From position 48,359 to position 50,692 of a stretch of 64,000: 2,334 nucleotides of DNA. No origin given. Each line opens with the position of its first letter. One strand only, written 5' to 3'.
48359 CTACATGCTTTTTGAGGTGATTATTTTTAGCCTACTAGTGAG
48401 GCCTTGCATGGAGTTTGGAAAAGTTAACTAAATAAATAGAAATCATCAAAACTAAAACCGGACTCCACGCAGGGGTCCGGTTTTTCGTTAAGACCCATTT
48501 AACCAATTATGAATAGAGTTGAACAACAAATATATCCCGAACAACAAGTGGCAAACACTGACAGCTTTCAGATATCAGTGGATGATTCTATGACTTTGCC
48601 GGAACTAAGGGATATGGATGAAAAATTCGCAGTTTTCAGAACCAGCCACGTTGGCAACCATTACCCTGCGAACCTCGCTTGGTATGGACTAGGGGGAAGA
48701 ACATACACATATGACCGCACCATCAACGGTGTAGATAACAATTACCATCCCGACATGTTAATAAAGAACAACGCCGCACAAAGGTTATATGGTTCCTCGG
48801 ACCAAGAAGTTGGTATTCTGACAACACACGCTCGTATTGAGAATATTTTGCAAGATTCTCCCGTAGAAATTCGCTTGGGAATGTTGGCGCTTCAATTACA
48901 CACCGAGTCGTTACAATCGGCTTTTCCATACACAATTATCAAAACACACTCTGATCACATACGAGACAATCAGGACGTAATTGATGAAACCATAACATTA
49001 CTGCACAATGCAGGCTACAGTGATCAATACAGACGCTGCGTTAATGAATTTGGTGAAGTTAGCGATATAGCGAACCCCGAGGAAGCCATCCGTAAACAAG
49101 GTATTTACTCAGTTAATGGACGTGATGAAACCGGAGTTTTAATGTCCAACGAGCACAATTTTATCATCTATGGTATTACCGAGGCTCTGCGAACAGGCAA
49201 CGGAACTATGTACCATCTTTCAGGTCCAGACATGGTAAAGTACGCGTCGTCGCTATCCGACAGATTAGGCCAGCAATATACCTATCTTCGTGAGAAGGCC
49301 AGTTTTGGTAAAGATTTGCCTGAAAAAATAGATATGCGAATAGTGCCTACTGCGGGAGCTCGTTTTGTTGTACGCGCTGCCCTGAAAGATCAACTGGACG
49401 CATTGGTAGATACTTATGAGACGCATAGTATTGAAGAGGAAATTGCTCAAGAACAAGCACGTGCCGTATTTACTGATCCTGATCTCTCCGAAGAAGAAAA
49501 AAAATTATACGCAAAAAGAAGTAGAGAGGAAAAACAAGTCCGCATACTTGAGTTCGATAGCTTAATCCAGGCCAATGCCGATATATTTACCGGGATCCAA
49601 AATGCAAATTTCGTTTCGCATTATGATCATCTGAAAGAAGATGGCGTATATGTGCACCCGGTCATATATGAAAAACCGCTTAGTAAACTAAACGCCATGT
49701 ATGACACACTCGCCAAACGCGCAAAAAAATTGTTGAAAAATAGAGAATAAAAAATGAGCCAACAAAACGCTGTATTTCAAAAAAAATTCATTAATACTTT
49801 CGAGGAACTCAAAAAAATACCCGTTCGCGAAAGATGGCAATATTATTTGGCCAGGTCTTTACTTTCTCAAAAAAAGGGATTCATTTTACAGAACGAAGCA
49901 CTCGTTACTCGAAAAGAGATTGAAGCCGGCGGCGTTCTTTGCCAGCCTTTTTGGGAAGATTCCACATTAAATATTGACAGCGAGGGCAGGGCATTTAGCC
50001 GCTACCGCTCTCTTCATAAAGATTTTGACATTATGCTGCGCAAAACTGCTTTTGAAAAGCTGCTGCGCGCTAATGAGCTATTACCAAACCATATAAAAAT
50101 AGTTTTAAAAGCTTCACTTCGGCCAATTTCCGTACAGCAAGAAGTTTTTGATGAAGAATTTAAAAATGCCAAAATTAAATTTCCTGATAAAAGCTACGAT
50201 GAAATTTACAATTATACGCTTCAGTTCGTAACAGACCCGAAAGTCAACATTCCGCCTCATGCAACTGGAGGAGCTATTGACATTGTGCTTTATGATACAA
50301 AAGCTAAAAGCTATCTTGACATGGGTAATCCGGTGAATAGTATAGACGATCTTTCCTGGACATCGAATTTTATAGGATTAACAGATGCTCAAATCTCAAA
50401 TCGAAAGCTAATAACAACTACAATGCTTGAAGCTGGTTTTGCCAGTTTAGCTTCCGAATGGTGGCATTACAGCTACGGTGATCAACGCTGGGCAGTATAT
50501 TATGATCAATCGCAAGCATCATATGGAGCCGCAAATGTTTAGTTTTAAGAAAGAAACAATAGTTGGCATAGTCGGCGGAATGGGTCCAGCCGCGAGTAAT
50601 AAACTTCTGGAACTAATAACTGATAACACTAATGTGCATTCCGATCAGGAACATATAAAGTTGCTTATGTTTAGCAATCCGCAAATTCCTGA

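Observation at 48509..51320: Tight operon: uncharacterised 413-aa protein + VanX-like D-Ala-D-Ala dipeptidase + Asp/Glu racemase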

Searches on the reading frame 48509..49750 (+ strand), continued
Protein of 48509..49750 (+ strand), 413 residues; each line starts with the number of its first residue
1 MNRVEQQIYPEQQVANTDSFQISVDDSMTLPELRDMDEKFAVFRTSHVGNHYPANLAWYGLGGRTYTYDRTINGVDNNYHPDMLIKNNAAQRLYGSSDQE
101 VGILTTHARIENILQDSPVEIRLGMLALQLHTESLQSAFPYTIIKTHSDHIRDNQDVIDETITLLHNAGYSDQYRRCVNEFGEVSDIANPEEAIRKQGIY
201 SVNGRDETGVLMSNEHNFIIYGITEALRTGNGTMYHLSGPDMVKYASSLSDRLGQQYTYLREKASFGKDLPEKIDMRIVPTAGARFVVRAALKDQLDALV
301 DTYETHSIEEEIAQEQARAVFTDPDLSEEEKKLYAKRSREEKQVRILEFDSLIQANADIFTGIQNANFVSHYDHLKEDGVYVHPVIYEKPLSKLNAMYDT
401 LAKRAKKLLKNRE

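Call 84: search_protein_families(library=ncbifam, proteins=[L015:7200-8168:+, L041:6259-7206:+, L001:4179-5096:+, L008:7819-8775:+, L007:2569-3390:+, L041:7276-8106:+, L005:7200-7976:+, L006:7223-7990:+, L001:3482-4192:+], max_evalue=0.00001)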
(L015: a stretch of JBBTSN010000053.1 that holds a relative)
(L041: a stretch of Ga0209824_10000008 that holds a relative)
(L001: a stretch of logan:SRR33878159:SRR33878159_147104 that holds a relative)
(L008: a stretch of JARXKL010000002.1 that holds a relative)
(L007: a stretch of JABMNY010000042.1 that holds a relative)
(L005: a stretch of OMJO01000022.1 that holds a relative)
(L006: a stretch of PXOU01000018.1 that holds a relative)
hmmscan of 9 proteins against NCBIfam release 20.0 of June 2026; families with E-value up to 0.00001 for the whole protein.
L015:7200-8168:+ (322 aa): 0 families

L041:6259-7206:+ (315 aa): 0 families

L001:4179-5096:+ (305 aa): 19 families
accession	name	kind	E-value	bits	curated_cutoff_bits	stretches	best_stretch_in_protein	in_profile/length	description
TIGR01249.1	pro_imino_pep_1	equivalog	8.7e-80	268.1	259.75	1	12-300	8-303/307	prolyl aminopeptidase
TIGR01250.1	pro_imino_pep_2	subfamily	7e-24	84.9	167.65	1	9-131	3-128/288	proline iminopeptidase-family hydrolase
NF045948.1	ProImpepThrmp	equivalog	6.1e-15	55.4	500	1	17-261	10-245/291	proline iminopeptidase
TIGR02427.1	protocat_pcaD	equivalog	1.6e-13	50.6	255.85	1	57-129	39-109/251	3-oxoadipate enol-lactonase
NF045945.1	ProImpepLactob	equivalog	2.1e-13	50.4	400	1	19-130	13-129/293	proline iminopeptidase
NF051488.1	bifunc_PcaDC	exception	4.7e-13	49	390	1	57-129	38-108/375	bifunctional 3-oxoadipate enol-lactonase/4-carboxymuconolactone decarboxylase PcaDC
NF050089.1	i_nPHAscl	equivalog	6.1e-12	45.2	300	1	33-129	20-114/288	intracellular short-chain-length polyhydroxyalkanoate depolymerase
NF045632.1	hydroxlase_HsaD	equivalog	1.3e-11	44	400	1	9-131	13-136/290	4,5:9,10-diseco-3-hydroxy-5,9,17-trioxoandrosta-1(10),2-diene-4-oate hydrolase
NF052610.1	macro_16_ester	equivalog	2e-11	43.8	420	1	10-129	3-124/281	alpha/beta fold macrolide esterase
NF053683.1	esterase_mleBRB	exception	7.5e-10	38.8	585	1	59-130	53-125/280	BRB family alpha/beta fold macrolide esterase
TIGR03611.1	RutD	equivalog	1.2e-09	37.9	238.5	1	34-129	16-110/258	pyrimidine utilization protein D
TIGR03695.1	menH_SHCHC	equivalog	4.5e-09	36.1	208.55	1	33-137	4-109/252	2-succinyl-6-hydroxy-2,4-cyclohexadiene-1-carboxylate synthase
NF033124.1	estX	equivalog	1.3e-08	34.3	600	1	11-129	4-124/280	macrolide esterase EstX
NF041759.1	mac_hydro_EstT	equivalog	3e-08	33.2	450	1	19-138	10-134/278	macrolide hydrolase EstT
NF051487.1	bifunc_PcaCD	exception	4.5e-08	32.6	430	1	57-129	198-268/413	bifunctional 4-carboxymuconolactone decarboxylase/3-oxoadipate enol-lactonase PcaCD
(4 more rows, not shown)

L008:7819-8775:+ (318 aa): 17 families
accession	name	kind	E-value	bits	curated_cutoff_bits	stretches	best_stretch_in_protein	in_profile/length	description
TIGR01249.1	pro_imino_pep_1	equivalog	1.8e-76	257.2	259.75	1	25-314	8-303/307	prolyl aminopeptidase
TIGR01250.1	pro_imino_pep_2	subfamily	4.7e-20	72.3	167.65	1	23-145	4-128/288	proline iminopeptidase-family hydrolase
NF045945.1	ProImpepLactob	equivalog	8.7e-15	55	400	1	31-145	12-130/293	proline iminopeptidase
NF045948.1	ProImpepThrmp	equivalog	4.6e-14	52.6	500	1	30-144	10-126/291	proline iminopeptidase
TIGR03611.1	RutD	equivalog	1.3e-10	41.1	238.5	1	37-143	4-110/258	pyrimidine utilization protein D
NF052610.1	macro_16_ester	equivalog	1.3e-10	41.1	420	1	73-159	53-143/281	alpha/beta fold macrolide esterase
TIGR02427.1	protocat_pcaD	equivalog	1.1e-09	38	255.85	1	73-143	41-109/251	3-oxoadipate enol-lactonase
NF051488.1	bifunc_PcaDC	exception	4.1e-09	36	390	1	71-143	38-108/375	bifunctional 3-oxoadipate enol-lactonase/4-carboxymuconolactone decarboxylase PcaDC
NF045632.1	hydroxlase_HsaD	equivalog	5.4e-09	35.4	400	1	23-145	14-136/290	4,5:9,10-diseco-3-hydroxy-5,9,17-trioxoandrosta-1(10),2-diene-4-oate hydrolase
TIGR03695.1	menH_SHCHC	equivalog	1.1e-08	34.9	208.55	1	46-149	3-107/252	2-succinyl-6-hydroxy-2,4-cyclohexadiene-1-carboxylate synthase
NF050089.1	i_nPHAscl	equivalog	2.3e-08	33.4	300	1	71-143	44-114/288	intracellular short-chain-length polyhydroxyalkanoate depolymerase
NF041759.1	mac_hydro_EstT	equivalog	3.3e-08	33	450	1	74-160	53-142/278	macrolide hydrolase EstT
NF011457.0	PRK14875.1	equivalog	8.1e-07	28.3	307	0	40-143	126-228/372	acetoin dehydrogenase dihydrolipoyllysine-residue acetyltransferase subunit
NF053693.1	esterase_mleCBF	exception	8.3e-07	28.6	564.5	0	73-157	53-140/279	CBF family alpha/beta fold macrolide esterase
NF053683.1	esterase_mleBRB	exception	2.7e-06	27.2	585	0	73-144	53-125/280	BRB family alpha/beta fold macrolide esterase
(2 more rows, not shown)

L007:2569-3390:+ (273 aa): 5 families
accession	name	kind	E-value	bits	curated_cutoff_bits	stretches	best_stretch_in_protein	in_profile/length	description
TIGR00067.1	glut_race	equivalog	9.4e-46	156.2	146.65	1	20-252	1-238/251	glutamate racemase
NF002035.0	PRK00865.1-3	equivalog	2.5e-40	138.8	328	1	17-215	3-202/267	glutamate racemase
NF002034.1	PRK00865.1-1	equivalog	3.9e-23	82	408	1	22-215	3-199/260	glutamate racemase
NF052483.1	racemase_CuyB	equivalog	5.5e-14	52.7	190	1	70-234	62-223/225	cysteate racemase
TIGR00035.1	asp_race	subfamily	2.2e-08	34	93.1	1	70-204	67-203/236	amino acid racemase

L041:7276-8106:+ (276 aa): 5 families
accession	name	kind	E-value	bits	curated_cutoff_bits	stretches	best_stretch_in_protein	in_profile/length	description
TIGR00067.1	glut_race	equivalog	1.6e-39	135.8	146.65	1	3-222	2-220/251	glutamate racemase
NF002035.0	PRK00865.1-3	equivalog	3.6e-36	125.1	328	1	2-213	6-215/267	glutamate racemase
NF002034.1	PRK00865.1-1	equivalog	1.3e-18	67.1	408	1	4-199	3-200/260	glutamate racemase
NF052483.1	racemase_CuyB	equivalog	1.6e-13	51.2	190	1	54-216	64-224/225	cysteate racemase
TIGR00035.1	asp_race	subfamily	5.5e-06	26.1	93.1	0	88-186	99-203/236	amino acid racemase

L005:7200-7976:+ (258 aa): 2 families
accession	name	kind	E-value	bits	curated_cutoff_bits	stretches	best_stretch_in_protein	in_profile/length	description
NF007557.0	PRK10178.1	equivalog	9.7e-14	51.4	176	1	151-237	87-170/188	D-alanyl-D-alanine dipeptidase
NF033115.1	dipept_VanX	equivalog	3.7e-13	49.7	320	1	162-242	113-192/199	D-Ala-D-Ala dipeptidase VanX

L006:7223-7990:+ (255 aa): 2 families
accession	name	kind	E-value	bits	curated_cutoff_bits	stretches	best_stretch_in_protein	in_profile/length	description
NF007557.0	PRK10178.1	equivalog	5.4e-15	55.5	176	1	150-237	86-170/188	D-alanyl-D-alanine dipeptidase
NF033115.1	dipept_VanX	equivalog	3.4e-14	53.1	320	1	161-242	112-192/199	D-Ala-D-Ala dipeptidase VanX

L001:3482-4192:+ (236 aa): 3 families
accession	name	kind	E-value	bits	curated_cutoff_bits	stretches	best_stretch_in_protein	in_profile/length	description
NF052483.1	racemase_CuyB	equivalog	1.9e-46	158.8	190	1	5-222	1-222/225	cysteate racemase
TIGR00035.1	asp_race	subfamily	2.4e-34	119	93.1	1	3-227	3-229/236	amino acid racemase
NF007569.0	PRK10200.1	equivalog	5.1e-06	26.4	417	0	69-217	70-220/230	aspartate/glutamate racemase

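Call 93: search_protein_families(library=padloc, proteins=[window:48509-49750:+], max_evalue=0.01)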
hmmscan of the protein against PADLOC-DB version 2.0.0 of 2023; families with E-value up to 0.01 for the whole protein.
window:48509-49750:+ (413 aa): 0 families

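Call 107: list_cluster_members(proteins=[P0005, P0006, P0008, P0016, P0024, P0035, P0047, P0062, P0103, P0124])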
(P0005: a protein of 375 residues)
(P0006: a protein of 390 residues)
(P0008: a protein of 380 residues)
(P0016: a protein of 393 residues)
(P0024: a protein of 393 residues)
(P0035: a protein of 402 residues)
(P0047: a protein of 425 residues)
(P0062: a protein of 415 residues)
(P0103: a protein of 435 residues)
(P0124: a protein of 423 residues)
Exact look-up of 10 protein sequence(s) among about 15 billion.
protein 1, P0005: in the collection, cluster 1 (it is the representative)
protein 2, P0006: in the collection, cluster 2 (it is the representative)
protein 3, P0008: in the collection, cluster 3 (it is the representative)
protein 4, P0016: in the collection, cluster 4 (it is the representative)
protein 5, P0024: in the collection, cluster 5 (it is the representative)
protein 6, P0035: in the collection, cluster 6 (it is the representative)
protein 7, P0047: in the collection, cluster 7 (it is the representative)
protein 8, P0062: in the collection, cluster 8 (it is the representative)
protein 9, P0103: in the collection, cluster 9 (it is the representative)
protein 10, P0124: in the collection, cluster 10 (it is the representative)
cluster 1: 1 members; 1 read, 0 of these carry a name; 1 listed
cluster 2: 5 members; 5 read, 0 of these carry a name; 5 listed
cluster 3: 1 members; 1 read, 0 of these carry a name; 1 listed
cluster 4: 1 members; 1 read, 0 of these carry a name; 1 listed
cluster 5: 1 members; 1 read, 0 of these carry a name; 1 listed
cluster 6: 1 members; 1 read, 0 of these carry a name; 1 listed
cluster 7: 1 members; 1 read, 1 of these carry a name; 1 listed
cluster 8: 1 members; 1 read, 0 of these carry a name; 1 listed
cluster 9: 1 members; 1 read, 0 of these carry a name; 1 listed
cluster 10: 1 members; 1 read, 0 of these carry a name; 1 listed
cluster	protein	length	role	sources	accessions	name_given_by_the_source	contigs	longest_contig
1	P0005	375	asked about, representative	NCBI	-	-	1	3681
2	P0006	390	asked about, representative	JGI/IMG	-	-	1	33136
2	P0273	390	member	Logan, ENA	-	-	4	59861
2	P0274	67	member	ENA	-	-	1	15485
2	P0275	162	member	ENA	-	-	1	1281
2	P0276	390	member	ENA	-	-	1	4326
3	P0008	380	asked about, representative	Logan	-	-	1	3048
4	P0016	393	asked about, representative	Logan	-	-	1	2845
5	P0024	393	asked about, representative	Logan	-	-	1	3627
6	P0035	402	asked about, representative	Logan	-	-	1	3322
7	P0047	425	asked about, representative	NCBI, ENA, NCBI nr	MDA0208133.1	MAG: hypothetical protein O3B64_01860 [bacterium] | hypothetical protein [bacterium]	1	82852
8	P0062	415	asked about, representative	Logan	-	-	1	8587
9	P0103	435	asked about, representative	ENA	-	-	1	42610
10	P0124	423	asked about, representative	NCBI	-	-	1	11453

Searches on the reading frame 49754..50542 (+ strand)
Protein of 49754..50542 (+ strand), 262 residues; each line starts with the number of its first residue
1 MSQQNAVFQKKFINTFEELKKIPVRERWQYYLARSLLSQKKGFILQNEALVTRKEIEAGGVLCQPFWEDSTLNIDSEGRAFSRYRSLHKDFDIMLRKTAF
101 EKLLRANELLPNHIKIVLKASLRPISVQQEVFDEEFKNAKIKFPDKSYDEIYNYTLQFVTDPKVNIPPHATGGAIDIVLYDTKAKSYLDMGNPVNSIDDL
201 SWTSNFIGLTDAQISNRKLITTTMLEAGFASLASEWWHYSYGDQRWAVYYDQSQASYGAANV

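Call 3: search_protein_families(library=pfam, proteins=[window:49754-50542:+], max_evalue=0.1)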
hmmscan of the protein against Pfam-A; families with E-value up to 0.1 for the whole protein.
window:49754-50542:+ (262 aa): 2 families
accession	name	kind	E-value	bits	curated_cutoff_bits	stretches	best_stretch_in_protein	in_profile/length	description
PF01427.22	Peptidase_M15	-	1.9e-16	60.9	27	1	119-251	52-190/199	D-ala-D-ala dipeptidase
PF14649.11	Spatacsin_C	-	0.067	12.7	25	1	81-126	77-122/296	Spatacsin C-terminus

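Call 4: search_protein_families(library=ncbifam, proteins=[window:49754-50542:+], max_evalue=0.1)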
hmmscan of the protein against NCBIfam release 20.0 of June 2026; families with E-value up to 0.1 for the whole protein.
window:49754-50542:+ (262 aa): 2 families
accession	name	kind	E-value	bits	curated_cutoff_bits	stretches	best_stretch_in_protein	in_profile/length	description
NF007557.0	PRK10178.1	equivalog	6.4e-14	52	176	1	157-243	87-170/188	D-alanyl-D-alanine dipeptidase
NF033115.1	dipept_VanX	equivalog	9e-13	48.5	320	1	168-250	113-195/199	D-Ala-D-Ala dipeptidase VanX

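Call 40: search_solved_structures(query=window:49754-50542:+, max_evalue=0.01, show_alignments=3)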
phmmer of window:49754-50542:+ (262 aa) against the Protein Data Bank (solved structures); distinct sequences matched with E-value up to 0.01: 1.
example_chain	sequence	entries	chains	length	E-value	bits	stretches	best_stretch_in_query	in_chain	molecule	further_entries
1r44_A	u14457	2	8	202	2e-07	33.8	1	167-247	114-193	D-alanyl-D-alanine dipeptidase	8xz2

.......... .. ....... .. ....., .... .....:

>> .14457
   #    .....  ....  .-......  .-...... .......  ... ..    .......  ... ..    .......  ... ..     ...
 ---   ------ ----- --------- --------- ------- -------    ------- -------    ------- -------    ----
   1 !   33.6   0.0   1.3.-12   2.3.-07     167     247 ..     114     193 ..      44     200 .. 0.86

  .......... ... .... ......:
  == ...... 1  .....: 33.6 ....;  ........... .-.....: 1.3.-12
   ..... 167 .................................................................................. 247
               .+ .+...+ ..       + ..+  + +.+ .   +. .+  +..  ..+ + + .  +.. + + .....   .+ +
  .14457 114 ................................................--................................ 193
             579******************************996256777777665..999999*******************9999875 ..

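Call 93: search_protein_families(library=padloc, proteins=[window:49754-50542:+], max_evalue=0.01)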
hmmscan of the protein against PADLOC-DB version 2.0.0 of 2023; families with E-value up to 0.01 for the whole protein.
window:49754-50542:+ (262 aa): 0 families
